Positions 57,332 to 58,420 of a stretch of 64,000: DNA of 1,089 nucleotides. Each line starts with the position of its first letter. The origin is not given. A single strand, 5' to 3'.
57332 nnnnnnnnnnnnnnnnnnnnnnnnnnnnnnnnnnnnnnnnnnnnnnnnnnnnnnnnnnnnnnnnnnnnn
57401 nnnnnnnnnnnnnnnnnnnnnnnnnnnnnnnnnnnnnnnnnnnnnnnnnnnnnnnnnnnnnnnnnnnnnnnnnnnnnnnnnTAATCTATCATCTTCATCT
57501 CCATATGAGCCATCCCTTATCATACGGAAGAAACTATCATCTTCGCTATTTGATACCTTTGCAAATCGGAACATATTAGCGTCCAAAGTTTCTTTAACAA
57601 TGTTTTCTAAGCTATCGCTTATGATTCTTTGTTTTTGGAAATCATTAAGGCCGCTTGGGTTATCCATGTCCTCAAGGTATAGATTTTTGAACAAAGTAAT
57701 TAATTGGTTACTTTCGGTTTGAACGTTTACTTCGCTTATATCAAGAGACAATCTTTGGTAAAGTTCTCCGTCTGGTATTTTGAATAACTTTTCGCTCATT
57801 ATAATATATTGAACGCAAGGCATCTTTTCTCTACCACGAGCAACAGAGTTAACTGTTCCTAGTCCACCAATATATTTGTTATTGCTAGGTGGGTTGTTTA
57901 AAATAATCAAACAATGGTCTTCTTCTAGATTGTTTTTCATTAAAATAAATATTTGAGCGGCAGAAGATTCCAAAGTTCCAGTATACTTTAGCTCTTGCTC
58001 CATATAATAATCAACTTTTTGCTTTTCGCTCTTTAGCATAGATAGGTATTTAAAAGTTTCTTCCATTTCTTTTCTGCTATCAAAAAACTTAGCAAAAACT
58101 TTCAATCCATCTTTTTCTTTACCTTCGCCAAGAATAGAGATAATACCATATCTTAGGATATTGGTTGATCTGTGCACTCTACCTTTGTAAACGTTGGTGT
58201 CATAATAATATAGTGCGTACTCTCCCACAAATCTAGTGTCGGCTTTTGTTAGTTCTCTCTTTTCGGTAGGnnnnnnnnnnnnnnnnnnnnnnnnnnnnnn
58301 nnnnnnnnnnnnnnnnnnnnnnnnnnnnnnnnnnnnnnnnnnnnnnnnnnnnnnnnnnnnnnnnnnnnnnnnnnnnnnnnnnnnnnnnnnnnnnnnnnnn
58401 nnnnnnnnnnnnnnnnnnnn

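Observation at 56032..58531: Terminator-bounded bicistron coupling an XRE-HTH/unknown-domain protein to a truncated RelA/SpoT homolog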

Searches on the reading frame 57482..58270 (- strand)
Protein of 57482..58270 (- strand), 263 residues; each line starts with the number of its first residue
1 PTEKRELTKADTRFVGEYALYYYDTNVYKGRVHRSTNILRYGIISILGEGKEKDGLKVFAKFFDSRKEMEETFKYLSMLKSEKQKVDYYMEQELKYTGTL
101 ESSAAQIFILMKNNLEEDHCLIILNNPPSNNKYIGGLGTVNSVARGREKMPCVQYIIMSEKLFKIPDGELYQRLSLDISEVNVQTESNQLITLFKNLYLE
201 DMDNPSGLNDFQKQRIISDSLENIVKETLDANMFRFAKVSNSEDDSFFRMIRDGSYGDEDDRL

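Call 29: search_protein_representatives(alignment_id=A2)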
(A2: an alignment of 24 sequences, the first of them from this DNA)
Query: 24 sequences, 249 profile positions. Proteins with E-value up to 0.001 (for the whole library): 309; up to 1e-10: 241; up to 1e-30: 83. The best 150 are listed.
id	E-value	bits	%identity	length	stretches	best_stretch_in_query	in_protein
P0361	1.1e-110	385.4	-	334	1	2-246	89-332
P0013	1.0e-108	379.0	-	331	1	3-248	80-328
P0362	1.6e-91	322.6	-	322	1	3-247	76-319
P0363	4.3e-91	321.2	-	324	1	2-247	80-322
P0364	2.7e-88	312.1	-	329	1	3-248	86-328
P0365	4.9e-88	311.2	-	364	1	2-247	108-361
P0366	9.3e-81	287.4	-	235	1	24-247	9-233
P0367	2.9e-80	285.7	-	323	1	4-247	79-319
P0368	1.0e-73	264.3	-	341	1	2-245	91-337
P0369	2.3e-67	243.5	-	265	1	3-187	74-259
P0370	1.2e-58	215.0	-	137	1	114-246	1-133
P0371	3.2e-55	203.7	-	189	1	42-206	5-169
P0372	2.6e-54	200.8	-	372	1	2-245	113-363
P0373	1.2e-52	195.3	-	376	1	2-246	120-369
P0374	3.1e-52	193.9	-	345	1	3-246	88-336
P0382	1.5e-46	175.3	-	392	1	3-247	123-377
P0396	3.2e-41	157.9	-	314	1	4-248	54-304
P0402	1.6e-39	152.3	-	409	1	3-247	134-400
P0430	2.0e-32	129.0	-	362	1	10-240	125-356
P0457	2.0e-29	119.2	-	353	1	2-246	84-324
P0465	3.7e-28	115.1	-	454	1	4-246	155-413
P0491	9.3e-25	103.9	-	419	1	3-247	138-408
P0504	3.4e-23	98.8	-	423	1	3-244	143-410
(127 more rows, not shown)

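Call 31: find_encoding_contigs(protein=P0372, flank=6000, max_places=3)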
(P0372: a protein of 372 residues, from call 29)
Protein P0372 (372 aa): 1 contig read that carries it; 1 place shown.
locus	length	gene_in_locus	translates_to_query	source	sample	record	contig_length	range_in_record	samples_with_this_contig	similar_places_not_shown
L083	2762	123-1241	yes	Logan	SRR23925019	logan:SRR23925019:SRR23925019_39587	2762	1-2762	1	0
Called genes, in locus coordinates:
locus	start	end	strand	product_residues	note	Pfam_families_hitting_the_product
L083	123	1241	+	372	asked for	PF01381:HTH_3 (faint)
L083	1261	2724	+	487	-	PF13328:HD_4, PF01966:HD, PF02824:TGS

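Call 32: search_protein_families(library=pfam, proteins=[P0372, P0382, P0402, P0465, P0430, P0491, P0504, P0457, P0396, P0365], max_evalue=0.01)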
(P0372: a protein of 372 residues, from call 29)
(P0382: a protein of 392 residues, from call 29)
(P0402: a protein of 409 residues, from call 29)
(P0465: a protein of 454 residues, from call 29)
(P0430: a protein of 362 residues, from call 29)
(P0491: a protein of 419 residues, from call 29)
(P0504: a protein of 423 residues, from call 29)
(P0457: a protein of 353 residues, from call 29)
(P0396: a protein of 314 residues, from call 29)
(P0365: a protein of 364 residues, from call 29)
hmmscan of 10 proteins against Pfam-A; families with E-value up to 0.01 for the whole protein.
P0372 (372 aa): 6 families
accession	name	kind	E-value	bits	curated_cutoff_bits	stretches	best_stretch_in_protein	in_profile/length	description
PF01381.28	HTH_3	-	1.5e-05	25.4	23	1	33-87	1-55/55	Helix-turn-helix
PF12844.13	HTH_19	-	0.00011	22.5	30.2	1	31-90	2-61/64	Helix-turn-helix domain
PF13443.12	HTH_26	-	0.00097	19.8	22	1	32-88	1-58/63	Cro/C1-type HTH DNA-binding domain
PF04814.19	HNF-1_N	-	0.0015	19.4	29.7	1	28-61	121-154/175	Hepatocyte nuclear factor 1 (HNF-1), N terminus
PF20317.4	HTH_60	-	0.0071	17.1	24.1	0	28-66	5-43/140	Helix-turn-helix domain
PF13560.12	HTH_31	-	0.01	16.6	27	0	39-82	12-56/64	Helix-turn-helix domain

P0382 (392 aa): 3 families
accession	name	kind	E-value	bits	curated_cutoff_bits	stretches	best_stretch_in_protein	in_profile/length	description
PF01381.28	HTH_3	-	8.5e-06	26.2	23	1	40-94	1-55/55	Helix-turn-helix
PF13560.12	HTH_31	-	0.00024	21.8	27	1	40-90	6-57/64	Helix-turn-helix domain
PF12844.13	HTH_19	-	0.0018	18.6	30.2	0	39-60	3-24/64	Helix-turn-helix domain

P0402 (409 aa): 10 families
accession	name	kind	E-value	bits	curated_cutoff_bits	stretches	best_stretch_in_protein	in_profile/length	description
PF13384.12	HTH_23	-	8.7e-05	22.7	24.6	1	40-68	12-40/50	Homeodomain-like domain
PF13443.12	HTH_26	-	0.00014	22.5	22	1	36-69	1-34/63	Cro/C1-type HTH DNA-binding domain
PF01381.28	HTH_3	-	0.00024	21.5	23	1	45-67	9-31/55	Helix-turn-helix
PF13542.12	HTH_Tnp_ISL3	-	0.0011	18.8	27.4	1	42-68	23-49/51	Helix-turn-helix domain of transposase family ISL3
PF13518.12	HTH_28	-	0.0023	18.4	25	0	45-68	12-35/52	Helix-turn-helix domain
PF08220.18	HTH_DeoR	-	0.0063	16.7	21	0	40-62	9-31/57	DeoR-like helix-turn-helix domain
PF12728.13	HTH_17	-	0.0069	17.1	27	0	47-68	3-24/51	Helix-turn-helix domain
PF13545.12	HTH_Crp_2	-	0.0081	16.5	27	0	45-68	22-45/70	Crp-like helix-turn-helix domain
PF13412.12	HTH_24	-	0.0081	16.2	21.9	0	37-64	9-36/48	Winged helix-turn-helix DNA-binding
PF00356.27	LacI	-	0.0092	16.2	27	0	49-72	3-26/46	Bacterial regulatory proteins, lacI family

P0465 (454 aa): 2 families
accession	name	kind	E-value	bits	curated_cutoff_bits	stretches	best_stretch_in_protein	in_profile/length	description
PF01381.28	HTH_3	-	0.00093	19.6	23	1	72-103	3-34/55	Helix-turn-helix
PF13443.12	HTH_26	-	0.006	17.2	22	0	69-106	1-38/63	Cro/C1-type HTH DNA-binding domain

P0430 (362 aa): 2 families
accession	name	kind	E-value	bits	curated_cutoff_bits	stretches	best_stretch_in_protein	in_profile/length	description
PF13744.12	HTH_37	-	0.0015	18.8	27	1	27-72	10-55/80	Helix-turn-helix domain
PF01381.28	HTH_3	-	0.0024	18.3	23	1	42-77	3-38/55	Helix-turn-helix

P0491 (419 aa): 0 families

P0504 (423 aa): 0 families

P0457 (353 aa): 1 family
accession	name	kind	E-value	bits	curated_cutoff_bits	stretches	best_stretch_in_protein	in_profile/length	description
PF10668.15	Phage_terminase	-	0.0018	18.3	22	1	24-43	25-44/67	Phage terminase small subunit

P0396 (314 aa): 1 family
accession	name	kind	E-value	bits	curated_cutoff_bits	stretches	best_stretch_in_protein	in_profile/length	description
PF08757.17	CotH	-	0.0025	17.8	23.8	1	232-296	142-196/322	CotH kinase protein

P0365 (364 aa): 4 families
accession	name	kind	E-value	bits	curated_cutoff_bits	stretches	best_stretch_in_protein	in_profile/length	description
PF01381.28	HTH_3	-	1.6e-10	41.3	23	1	25-78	1-54/55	Helix-turn-helix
PF12844.13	HTH_19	-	1.4e-07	31.8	30.2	1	23-82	2-61/64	Helix-turn-helix domain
PF13443.12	HTH_26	-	1.9e-07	31.7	22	1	24-80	1-58/63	Cro/C1-type HTH DNA-binding domain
PF13412.12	HTH_24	-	0.00032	20.7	21.9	1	25-56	9-40/48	Winged helix-turn-helix DNA-binding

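Call 33: find_encoding_contigs(protein=P0504, flank=10000, max_places=2)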
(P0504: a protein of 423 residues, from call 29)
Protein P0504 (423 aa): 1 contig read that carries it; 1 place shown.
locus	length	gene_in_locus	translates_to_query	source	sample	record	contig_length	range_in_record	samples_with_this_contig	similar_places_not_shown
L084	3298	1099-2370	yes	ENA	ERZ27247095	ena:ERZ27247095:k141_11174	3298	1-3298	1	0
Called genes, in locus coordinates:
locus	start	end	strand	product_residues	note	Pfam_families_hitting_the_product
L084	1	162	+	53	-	?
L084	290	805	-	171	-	-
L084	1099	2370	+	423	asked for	-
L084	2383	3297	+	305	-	?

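Call 34: find_encoding_contigs(protein=P0465, flank=10000, max_places=2)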
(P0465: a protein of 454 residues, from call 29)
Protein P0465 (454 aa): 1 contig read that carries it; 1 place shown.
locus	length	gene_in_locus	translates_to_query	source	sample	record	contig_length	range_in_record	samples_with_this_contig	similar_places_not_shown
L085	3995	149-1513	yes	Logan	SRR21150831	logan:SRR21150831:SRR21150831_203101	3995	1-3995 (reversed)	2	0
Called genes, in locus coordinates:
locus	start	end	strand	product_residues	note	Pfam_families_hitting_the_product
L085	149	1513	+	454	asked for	-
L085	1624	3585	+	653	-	-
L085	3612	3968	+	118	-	-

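Call 35: find_encoding_contigs(protein=P0402, flank=10000, max_places=2)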
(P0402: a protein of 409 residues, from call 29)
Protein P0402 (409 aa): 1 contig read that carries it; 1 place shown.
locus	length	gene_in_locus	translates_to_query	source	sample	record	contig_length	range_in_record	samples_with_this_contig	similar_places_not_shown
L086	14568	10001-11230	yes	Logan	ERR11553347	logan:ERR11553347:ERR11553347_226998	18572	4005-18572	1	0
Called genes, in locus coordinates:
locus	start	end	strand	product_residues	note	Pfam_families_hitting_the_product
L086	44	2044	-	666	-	PF05378:Hydant_A_N, PF13941:MutL (faint), PF01968:Hydantoinase_A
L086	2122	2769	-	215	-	PF03588:Leu_Phe_trans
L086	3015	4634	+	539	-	PF17853:GGDEF_2 (weak), PF13556:HTH_30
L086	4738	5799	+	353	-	PF01208:URO-D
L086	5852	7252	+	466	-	PF07690:MFS_1, PF13347:MFS_2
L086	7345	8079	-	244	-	PF01980:TrmO_N, PF18389:TrmO_C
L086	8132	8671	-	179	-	-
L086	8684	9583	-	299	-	PF04286:DUF445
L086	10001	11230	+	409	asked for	-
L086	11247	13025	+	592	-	PF13328:HD_4, PF01966:HD, PF02824:TGS (weak)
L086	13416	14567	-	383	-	?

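Call 36: search_protein_families(library=pfam, proteins=[L085:1624-3585:+, L084:2383-3297:+, L086:11247-13025:+, L083:1261-2724:+, L085:3612-3968:+], max_evalue=0.01)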
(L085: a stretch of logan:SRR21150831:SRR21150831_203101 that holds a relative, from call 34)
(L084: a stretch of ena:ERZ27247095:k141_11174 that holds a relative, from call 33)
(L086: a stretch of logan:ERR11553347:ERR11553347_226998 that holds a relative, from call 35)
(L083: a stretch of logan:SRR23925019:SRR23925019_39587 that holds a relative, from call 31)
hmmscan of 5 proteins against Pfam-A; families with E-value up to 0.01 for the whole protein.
L085:1624-3585:+ (653 aa): 0 families

L084:2383-3297:+ (305 aa): 2 families
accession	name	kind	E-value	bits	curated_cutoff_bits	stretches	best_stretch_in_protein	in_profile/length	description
PF13328.12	HD_4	-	1.4e-19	70.8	27.2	1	45-204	2-155/156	HD domain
PF01966.28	HD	-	7.7e-08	33.1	22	1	63-172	1-115/116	HD domain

L086:11247-13025:+ (592 aa): 3 families
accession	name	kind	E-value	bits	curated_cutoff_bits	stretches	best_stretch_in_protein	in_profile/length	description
PF13328.12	HD_4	-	5.4e-34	117.6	27.2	1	33-184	1-154/156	HD domain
PF01966.28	HD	-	2.7e-08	34.5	22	1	53-153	1-115/116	HD domain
PF02824.27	TGS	-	4e-08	33.6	22.2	1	398-456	2-58/60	TGS domain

L083:1261-2724:+ (487 aa): 3 families
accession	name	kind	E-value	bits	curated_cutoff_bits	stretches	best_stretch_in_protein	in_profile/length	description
PF13328.12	HD_4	-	2.9e-24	86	27.2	1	30-181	1-155/156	HD domain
PF02824.27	TGS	-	3.1e-10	40.4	22.2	1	393-453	1-59/60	TGS domain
PF01966.28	HD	-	3.9e-08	34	22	1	50-149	2-115/116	HD domain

L085:3612-3968:+ (118 aa): 2 families
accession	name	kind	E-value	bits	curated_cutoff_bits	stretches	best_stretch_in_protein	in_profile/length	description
PF13248.11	Zn_ribbon_3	-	0.0069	16.3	27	0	78-86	3-11/26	zinc-ribbon domain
PF06827.20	zf-FPG_IleRS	-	0.0071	16.6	21.3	0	103-117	1-15/30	Zinc finger found in FPG and IleRS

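Call 57: find_related_loci(query=A6, collection=metagenome_contigs, flank=10000)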
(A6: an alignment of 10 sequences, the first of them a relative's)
Query A6 (372 aa) in metagenome_contigs; peptide patterns used: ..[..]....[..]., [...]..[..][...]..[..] (x = any residue, [..] = any of these).
316 stretches matched a pattern; 67 encode a relative of the query (tblastn E <= 1e-3); 67 distinct loci.
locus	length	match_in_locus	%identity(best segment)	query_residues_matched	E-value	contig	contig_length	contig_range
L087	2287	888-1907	49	29-372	4e-115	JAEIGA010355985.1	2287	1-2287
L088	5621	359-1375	47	29-368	4e-107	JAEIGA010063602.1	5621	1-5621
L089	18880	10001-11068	48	7-362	4e-106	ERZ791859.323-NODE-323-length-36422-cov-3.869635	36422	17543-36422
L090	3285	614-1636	44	29-370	2e-104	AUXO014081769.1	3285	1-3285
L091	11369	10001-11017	46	29-368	1e-100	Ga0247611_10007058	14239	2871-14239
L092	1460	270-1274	44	29-364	2e-107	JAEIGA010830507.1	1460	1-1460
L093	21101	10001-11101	48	28-366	4e-99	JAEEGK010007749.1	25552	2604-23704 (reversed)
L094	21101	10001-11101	48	28-366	4e-99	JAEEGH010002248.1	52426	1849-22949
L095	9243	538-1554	45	25-364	5e-98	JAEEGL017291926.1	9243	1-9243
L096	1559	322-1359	42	12-362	1e-100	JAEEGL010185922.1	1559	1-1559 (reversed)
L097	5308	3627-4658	43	29-370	3e-93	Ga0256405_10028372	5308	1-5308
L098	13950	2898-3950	42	10-364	1e-92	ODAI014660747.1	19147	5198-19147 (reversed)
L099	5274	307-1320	43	29-364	6e-92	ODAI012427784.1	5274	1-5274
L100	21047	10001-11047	45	29-370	6e-92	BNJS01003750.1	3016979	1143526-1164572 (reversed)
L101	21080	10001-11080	43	5-369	2e-91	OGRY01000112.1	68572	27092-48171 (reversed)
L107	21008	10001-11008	40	25-362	2e-83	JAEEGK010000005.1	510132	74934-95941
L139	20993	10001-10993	30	32-363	2e-40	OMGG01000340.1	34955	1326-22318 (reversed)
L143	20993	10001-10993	30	32-363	2e-39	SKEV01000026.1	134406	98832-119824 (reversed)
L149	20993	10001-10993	30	32-363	2e-39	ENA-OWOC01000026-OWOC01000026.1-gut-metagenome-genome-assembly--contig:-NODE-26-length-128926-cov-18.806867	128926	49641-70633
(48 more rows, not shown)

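Call 59: predict_structure(alignment_id=A4)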
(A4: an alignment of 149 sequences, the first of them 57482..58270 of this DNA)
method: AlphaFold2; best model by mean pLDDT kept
length: 263 residues; sequences in the alignment: 149
mean_pLDDT: 89.4   pTM: 0.84
mean pLDDT of the five models: 89.4, 88.5, 88.3, 88.1, 88.0
residues with pLDDT >= 90: 194; 70-90: 41; 50-70: 25; < 50: 3
segments of 3 or more residues with pLDDT < 50: none
pLDDT, mean of each block of 10 residues (from residue 1): 77 97 86 77 92 85 97 98 97 96 97 96 96 97 91 96 94 85 92 91 74 96 91 79 93 69 49
secondary structure, 60 per line:
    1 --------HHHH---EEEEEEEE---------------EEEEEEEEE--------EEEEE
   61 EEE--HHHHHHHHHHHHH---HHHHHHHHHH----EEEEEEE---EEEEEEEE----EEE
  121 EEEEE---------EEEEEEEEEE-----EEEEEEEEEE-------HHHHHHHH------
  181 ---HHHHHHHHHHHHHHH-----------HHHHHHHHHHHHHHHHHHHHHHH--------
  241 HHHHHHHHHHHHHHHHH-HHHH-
elements in order: H9-12 E16-23 E39-47 E56-63 H66-78 H82-91 E96-102 E106-113 E118-125 E135-144 E150-159 H167-174 H184-198 H210-232 H241-257 H259-262

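Call 61: fold_search(model_id=the predicted structure, library=pdb)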
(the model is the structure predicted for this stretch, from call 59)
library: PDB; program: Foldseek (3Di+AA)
matches with E <= 10: 869; with E <= 0.001: 0
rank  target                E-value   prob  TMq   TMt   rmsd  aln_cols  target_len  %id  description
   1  5b0u_B                1.3e-02  0.82  0.25  0.35   8.8       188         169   13  Crystal structure of the mutated 19 kDa protein of Oplophorus luciferase (nanoKAZ) (released 2016-01-13)
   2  9azz_C                1.8e-02  0.44  0.20  0.27  13.2       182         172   12  Crystal structure of outer membrane lipoprotein carrier protein (LolA) from Ehrlichia ruminantium (released 2024-03-20)
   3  4es7                  1.9e-02  0.94  0.30  0.42   6.5       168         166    8  crystal structure of protein HC from Homo sapiens at 2 angstrom (released 2013-04-24)
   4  9azz_B                1.9e-02  0.54  0.22  0.30  12.8       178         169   12  Crystal structure of outer membrane lipoprotein carrier protein (LolA) from Ehrlichia ruminantium (released 2024-03-20)
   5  7snr_B                2.2e-02  0.57  0.23  0.34   9.9       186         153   13  2.00A Resolution Structure of NanoLuc Luciferase (released 2022-11-16)
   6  1epa_B                2.7e-02  0.85  0.28  0.41   7.0       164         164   10  STRUCTURE OF THE EPIDIDYMAL RETINOIC ACID-BINDING PROTEIN AT 2.1 ANGSTROMS RESOLUTION (released 1994-07-31)
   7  7snw_A                2.7e-02  0.69  0.26  0.35  10.1       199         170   11  1.80A Resolution Structure of NanoLuc Luciferase with Bound Inhibitor PC 16026576 (released 2022-11-16)
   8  3qkg                  3.4e-02  0.75  0.28  0.39   7.3       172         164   10  Crystal structure of alpha-1-microglobulin at 2.3 A resolution (released 2012-02-08)
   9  7n34                  3.8e-02  0.90  0.26  0.52   5.3       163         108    5  Structure of Yersinia aleksiciae Cap15 cyclic dinucleotide receptor, crystal form 1 (released 2021-11-17)
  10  9azz_A                4.1e-02  0.30  0.20  0.27  13.6       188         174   10  Crystal structure of outer membrane lipoprotein carrier protein (LolA) from Ehrlichia ruminantium (released 2024-03-20)
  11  7snt_B                4.3e-02  0.69  0.26  0.42   8.0       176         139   12  2.20A Resolution Structure of NanoLuc Luciferase with Bound Substrate Analog 3-methoxy-furimazine (released 2022-11-16)
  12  1u18_A                4.6e-02  0.75  0.30  0.39   8.6       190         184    8  1.96 A Crystal structure of H60C mutant of nitrophorin complexed with histamine (released 2005-07-26)
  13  1u17_A                5.1e-02  0.82  0.30  0.39   6.7       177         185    7  1.7 A Crystal structure of H60C mutant of Nitrophorin I. Heme complexed with two molecules imidazole (released 2005-07-26)
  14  5ha0                  5.4e-02  0.77  0.28  0.42   8.3       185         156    6  Crystal structure of the LTBP1 leukotriene d4 complex (released 2016-05-11)
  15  7vsx                  5.8e-02  0.54  0.26  0.35   9.3       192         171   14  Crystal structure of QL-nanoKAZ (Reverse mutant of nanoKAZ with L18Q and V27L) (released 2022-08-24)
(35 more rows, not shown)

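Call 63: search_protein_families(library=phrogs, proteins=[window:57482-58270:-], max_evalue=0.01)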
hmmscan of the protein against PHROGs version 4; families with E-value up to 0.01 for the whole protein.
window:57482-58270:- (263 aa): 0 families

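Call 65: fold_search(model_id=the predicted structure, library=viral)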
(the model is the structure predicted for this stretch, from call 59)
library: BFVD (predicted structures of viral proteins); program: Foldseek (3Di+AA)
matches with E <= 10: 772; with E <= 0.001: 0
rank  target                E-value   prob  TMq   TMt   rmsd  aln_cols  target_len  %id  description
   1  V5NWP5                2.1e-03  0.41  0.16  0.20  19.8       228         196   10  F-UL4 protein [Chelonid alphaherpesvirus 5]
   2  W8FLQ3                1.6e-02  0.15  0.13  0.10  26.2       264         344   10  U79 [Human betaherpesvirus 6A]
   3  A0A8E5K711            2.0e-02  0.13  0.11  0.10  21.5       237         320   12  (no name in the UniProt tables at hand)
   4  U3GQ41                3.2e-02  0.20  0.15  0.18  30.5       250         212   10  Protein U79 [Suid betaherpesvirus 2]
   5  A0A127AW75            3.8e-02  0.35  0.20  0.15  16.8       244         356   13  Uncharacterized protein [Bacillus phage SP-15]
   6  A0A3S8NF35            4.0e-02  0.35  0.13  0.23  21.5       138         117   10  Uncharacterized protein [Sulfolobales Beppu filamentous virus 3]
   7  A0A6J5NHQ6            4.3e-02  0.23  0.13  0.04  12.0       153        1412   10  Uncharacterized protein [uncultured Caudovirales phage]
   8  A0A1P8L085            4.3e-02  0.16  0.16  0.21  18.2       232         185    9  (no name in the UniProt tables at hand)
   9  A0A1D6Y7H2            4.5e-02  0.23  0.17  0.24  13.0       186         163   11  (no name in the UniProt tables at hand)
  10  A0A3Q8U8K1            5.3e-02  0.41  0.26  0.26   9.7       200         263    8  Uncharacterized protein [Megavirus baoshan]
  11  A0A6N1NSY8            6.4e-02  0.28  0.17  0.13  16.1       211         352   11  Putative orfan [Tupanvirus soda lake]
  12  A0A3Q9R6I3            6.4e-02  0.23  0.16  0.25  10.4       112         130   11  (no name in the UniProt tables at hand)
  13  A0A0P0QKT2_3          8.0e-02  0.15  0.13  0.04  17.7       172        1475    8  (no name in the UniProt tables at hand)
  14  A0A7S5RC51            8.0e-02  0.10  0.12  0.12  26.2       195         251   10  (no name in the UniProt tables at hand)
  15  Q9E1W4                9.0e-02  0.15  0.18  0.23  20.3       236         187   10  Uncharacterized protein [Cercopithecine herpesvirus 9 (strain DHV)]
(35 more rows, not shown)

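Call 85: find_encoding_contigs(protein=P0457, flank=8000, max_places=2)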
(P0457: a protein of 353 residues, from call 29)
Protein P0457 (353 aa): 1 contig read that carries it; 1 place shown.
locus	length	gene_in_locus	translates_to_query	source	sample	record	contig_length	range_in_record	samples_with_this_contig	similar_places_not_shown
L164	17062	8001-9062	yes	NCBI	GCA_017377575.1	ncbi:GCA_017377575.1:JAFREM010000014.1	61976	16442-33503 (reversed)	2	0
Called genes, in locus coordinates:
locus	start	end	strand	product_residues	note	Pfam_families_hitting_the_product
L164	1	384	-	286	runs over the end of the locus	PF01841:Transglut_core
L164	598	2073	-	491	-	PF00012:HSP70, PF06723:MreB_Mbl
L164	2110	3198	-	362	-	PF01025:GrpE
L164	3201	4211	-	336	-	PF19789:DUF6273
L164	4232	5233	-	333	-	PF13672:PP2C_2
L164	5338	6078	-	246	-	PF00092:VWA, PF13519:VWA_2 (faint)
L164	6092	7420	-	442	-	PF00069:Pkinase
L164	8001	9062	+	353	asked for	-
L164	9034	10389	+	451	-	PF13328:HD_4 (faint), PF02824:TGS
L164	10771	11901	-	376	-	-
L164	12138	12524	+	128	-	-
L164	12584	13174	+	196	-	PF11148:DUF2922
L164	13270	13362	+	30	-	-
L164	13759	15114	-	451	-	PF01554:MatE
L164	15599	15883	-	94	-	-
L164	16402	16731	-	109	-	PF05437:AzlD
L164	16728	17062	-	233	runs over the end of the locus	PF03591:AzlC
